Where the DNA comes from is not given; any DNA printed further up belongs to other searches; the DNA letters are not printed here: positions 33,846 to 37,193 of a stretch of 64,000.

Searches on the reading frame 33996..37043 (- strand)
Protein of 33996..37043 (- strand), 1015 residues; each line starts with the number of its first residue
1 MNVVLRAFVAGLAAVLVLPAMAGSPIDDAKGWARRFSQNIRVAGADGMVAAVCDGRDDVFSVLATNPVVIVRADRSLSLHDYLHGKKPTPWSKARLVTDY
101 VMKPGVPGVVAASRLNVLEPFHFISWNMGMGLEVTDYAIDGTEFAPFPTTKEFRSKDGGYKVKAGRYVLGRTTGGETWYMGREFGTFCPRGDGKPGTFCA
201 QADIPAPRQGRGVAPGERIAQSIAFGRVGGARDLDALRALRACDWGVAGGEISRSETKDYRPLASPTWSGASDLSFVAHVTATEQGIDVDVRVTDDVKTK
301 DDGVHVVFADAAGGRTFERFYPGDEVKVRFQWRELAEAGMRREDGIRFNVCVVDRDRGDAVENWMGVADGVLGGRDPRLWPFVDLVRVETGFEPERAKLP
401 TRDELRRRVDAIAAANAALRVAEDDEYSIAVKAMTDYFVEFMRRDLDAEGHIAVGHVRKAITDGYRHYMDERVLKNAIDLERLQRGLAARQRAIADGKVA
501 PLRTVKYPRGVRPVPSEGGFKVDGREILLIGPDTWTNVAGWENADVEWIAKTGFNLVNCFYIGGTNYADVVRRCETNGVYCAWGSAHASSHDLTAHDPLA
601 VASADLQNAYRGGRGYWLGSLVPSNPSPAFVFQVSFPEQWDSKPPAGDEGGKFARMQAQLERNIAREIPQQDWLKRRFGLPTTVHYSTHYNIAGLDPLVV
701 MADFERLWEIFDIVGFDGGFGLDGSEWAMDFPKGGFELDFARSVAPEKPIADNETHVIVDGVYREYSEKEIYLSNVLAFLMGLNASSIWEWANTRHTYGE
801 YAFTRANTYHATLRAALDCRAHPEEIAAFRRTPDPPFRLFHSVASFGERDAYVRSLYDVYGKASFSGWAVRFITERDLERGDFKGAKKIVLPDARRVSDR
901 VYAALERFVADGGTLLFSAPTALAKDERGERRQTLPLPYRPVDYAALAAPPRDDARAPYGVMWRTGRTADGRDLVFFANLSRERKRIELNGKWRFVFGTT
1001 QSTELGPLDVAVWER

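Call 4: search_protein_families(library=pfam, proteins=[window:33996-37043:-], max_evalue=0.01)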
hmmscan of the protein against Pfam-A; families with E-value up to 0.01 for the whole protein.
window:33996-37043:- (1015 aa): 2 families
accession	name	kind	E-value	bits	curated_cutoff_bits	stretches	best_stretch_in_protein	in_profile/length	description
PF08532.16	Glyco_hydro_42M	-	0.0024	17.9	25.8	1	881-924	53-96/207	Beta-galactosidase trimerisation domain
PF08533.16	Glyco_hydro_42C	-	0.0091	16.2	21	0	967-1015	7-58/58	Beta-galactosidase C-terminal domain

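Call 5: search_protein_families(library=ncbifam, proteins=[window:33996-37043:-], max_evalue=0.01)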
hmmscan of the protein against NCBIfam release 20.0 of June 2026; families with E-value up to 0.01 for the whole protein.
window:33996-37043:- (1015 aa): 0 families

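Call 55: search_solved_structures(query=window:33999-37043:-, max_evalue=0.01)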
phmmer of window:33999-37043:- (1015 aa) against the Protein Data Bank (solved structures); distinct sequences matched with E-value up to 0.01: 2.
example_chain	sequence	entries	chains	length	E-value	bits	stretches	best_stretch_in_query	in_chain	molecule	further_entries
9whd_A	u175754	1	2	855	6.1e-10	41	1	736-929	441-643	GH167 glycoside hydrolase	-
6ptm_A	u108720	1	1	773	1.6e-09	39.6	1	727-918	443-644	Uncharacterized protein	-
